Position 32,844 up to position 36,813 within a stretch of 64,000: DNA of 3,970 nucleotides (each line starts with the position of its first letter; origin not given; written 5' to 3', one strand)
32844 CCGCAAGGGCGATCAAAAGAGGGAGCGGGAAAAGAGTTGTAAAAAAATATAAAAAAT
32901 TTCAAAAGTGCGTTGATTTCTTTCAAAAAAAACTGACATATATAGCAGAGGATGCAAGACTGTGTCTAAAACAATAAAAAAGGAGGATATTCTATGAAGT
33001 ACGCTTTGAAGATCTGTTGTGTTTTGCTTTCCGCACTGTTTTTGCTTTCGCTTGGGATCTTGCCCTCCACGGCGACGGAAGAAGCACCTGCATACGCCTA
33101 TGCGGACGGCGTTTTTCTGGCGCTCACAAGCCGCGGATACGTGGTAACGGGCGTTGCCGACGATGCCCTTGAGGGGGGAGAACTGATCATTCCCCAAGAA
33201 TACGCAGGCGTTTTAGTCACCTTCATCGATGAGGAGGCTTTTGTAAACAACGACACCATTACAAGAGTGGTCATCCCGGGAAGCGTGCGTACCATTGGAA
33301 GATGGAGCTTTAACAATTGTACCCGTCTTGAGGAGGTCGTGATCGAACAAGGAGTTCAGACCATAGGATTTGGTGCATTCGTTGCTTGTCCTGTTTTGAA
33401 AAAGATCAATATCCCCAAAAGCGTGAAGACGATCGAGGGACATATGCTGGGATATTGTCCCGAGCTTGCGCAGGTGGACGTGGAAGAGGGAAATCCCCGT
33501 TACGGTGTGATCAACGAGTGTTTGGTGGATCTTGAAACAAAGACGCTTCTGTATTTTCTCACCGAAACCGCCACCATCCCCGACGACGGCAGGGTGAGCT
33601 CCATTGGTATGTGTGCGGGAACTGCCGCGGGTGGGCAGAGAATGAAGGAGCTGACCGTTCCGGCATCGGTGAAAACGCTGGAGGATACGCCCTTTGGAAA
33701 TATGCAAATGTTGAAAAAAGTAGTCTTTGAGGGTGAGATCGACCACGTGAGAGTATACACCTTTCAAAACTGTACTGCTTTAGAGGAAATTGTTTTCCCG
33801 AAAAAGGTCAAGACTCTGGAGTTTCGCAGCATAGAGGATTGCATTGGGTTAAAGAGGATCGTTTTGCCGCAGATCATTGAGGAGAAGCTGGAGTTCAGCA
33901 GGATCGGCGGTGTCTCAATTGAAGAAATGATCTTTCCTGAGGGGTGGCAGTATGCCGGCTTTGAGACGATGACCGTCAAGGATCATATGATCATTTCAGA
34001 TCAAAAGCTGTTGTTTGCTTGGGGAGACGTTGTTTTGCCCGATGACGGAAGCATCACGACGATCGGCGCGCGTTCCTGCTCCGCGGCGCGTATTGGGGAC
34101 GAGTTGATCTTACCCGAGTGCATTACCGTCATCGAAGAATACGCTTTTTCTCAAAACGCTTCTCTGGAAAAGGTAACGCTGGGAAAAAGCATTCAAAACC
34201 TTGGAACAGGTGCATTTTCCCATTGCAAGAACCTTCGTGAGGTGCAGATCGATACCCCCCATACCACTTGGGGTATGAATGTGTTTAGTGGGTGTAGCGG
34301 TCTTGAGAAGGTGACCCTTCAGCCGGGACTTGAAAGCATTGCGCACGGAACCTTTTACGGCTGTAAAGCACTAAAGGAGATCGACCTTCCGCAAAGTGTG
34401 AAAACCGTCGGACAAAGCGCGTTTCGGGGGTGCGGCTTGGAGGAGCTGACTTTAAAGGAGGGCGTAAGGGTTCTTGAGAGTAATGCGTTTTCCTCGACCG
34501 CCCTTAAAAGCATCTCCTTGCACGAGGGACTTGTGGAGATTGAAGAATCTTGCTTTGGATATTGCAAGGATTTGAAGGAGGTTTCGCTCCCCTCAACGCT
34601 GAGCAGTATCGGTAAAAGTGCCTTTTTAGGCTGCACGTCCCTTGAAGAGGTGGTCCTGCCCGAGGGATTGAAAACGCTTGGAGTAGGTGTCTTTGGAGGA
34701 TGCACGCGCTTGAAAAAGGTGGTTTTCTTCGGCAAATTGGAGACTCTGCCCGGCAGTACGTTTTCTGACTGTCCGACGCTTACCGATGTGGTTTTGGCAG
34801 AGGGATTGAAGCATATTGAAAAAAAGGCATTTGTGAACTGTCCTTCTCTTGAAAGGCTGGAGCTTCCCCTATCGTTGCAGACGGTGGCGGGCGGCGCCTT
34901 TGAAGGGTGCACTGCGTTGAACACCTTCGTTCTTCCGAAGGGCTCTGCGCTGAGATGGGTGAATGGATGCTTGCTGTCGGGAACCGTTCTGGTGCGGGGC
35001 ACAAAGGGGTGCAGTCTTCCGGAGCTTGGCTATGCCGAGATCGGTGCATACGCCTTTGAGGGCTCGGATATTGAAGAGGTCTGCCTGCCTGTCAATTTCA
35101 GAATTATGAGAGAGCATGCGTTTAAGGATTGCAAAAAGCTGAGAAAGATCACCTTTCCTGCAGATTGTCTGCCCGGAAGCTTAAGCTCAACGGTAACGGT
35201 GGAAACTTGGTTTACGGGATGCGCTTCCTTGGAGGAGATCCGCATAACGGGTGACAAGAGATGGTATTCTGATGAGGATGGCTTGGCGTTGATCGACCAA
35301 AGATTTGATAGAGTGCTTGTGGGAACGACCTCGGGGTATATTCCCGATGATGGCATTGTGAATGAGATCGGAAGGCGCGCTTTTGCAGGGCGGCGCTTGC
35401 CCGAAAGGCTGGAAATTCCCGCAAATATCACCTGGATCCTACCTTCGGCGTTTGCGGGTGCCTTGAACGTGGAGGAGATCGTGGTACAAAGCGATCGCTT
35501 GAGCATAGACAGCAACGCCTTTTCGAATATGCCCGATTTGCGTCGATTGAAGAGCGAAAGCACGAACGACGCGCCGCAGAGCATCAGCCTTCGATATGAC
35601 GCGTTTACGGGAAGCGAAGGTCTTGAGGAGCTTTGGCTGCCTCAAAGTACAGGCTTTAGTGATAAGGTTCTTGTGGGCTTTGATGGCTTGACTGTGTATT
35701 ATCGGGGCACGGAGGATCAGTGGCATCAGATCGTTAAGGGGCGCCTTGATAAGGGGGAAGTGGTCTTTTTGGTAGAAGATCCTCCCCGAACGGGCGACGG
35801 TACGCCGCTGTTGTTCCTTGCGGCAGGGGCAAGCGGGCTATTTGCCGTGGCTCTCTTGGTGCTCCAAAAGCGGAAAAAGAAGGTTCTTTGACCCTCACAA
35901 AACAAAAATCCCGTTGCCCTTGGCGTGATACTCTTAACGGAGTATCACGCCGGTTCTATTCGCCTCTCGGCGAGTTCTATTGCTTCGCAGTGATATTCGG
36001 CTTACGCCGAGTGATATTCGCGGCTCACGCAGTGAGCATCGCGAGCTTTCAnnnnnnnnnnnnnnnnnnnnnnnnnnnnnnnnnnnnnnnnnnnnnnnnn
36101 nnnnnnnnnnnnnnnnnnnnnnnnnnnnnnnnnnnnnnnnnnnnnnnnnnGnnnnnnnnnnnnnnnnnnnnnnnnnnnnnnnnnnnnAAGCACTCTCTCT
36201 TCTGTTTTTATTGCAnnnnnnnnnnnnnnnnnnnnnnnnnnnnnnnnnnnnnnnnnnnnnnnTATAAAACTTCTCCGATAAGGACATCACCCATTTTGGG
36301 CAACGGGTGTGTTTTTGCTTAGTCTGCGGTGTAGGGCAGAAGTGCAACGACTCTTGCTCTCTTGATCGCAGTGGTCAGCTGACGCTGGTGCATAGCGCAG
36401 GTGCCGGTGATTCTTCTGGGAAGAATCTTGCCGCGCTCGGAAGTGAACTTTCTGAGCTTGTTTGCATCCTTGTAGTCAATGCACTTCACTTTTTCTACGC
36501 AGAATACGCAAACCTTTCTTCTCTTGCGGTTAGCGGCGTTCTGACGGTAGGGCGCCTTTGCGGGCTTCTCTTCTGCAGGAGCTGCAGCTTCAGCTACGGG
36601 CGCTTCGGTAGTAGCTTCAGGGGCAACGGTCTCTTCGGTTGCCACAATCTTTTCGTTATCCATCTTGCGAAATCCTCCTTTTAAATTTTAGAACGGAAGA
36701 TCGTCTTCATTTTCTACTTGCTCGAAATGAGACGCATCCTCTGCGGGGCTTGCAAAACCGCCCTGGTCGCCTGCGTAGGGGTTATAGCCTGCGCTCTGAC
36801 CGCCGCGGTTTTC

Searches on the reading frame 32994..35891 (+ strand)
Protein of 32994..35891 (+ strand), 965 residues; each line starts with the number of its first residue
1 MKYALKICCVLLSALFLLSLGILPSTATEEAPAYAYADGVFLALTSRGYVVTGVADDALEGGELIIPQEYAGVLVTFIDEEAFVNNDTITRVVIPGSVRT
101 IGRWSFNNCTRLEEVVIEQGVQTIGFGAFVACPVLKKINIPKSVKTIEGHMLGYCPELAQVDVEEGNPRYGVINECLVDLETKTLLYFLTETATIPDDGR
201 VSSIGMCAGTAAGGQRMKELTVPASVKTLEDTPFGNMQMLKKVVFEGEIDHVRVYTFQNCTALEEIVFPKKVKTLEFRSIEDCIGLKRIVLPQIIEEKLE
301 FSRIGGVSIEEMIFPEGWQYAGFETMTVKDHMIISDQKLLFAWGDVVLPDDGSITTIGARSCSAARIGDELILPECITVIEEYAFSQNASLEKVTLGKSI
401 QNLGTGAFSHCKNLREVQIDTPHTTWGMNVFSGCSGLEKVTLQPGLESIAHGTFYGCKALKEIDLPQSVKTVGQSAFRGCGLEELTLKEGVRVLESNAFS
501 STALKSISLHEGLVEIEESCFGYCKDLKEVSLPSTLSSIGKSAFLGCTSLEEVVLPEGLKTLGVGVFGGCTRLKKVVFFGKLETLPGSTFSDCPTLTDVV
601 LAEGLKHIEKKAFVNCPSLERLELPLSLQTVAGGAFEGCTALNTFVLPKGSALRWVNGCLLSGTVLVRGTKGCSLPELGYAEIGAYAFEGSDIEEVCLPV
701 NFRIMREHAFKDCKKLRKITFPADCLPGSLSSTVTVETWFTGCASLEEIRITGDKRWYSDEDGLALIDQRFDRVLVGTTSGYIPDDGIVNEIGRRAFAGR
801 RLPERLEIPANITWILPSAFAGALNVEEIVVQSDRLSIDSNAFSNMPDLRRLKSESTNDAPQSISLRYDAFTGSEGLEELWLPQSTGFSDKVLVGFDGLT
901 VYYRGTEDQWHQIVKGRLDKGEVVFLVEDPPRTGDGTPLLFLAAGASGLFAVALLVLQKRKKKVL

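Call 9: search_protein_families(library=pfam, proteins=[window:32994-35891:+], max_evalue=0.001)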
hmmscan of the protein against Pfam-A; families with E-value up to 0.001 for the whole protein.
window:32994-35891:+ (965 aa): 3 families
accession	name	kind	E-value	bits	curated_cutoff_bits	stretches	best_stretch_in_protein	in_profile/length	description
PF13306.12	LRR_5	-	3.4e-122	402.4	27.7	7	448-573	2-126/127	BspA type Leucine rich repeat region (6 copies)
PF13855.12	LRR_8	-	2e-23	82.4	27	0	581-624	12-56/61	Leucine rich repeat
PF23952.1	LRR_EndoS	-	1.3e-07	32.3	27.9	0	248-301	46-99/116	Endo-beta-N-acetylglucosaminidase EndoS LRR domain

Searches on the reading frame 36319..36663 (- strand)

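Call 9: search_protein_families(library=pfam, proteins=[window:36319-36663:-], max_evalue=0.001)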
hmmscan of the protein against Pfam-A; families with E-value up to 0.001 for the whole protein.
window:36319-36663:- (114 aa): 1 family
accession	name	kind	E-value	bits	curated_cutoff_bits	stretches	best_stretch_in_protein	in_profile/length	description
PF01084.26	Ribosomal_S18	-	1.5e-26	92.7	21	1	59-109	2-52/52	Ribosomal protein S18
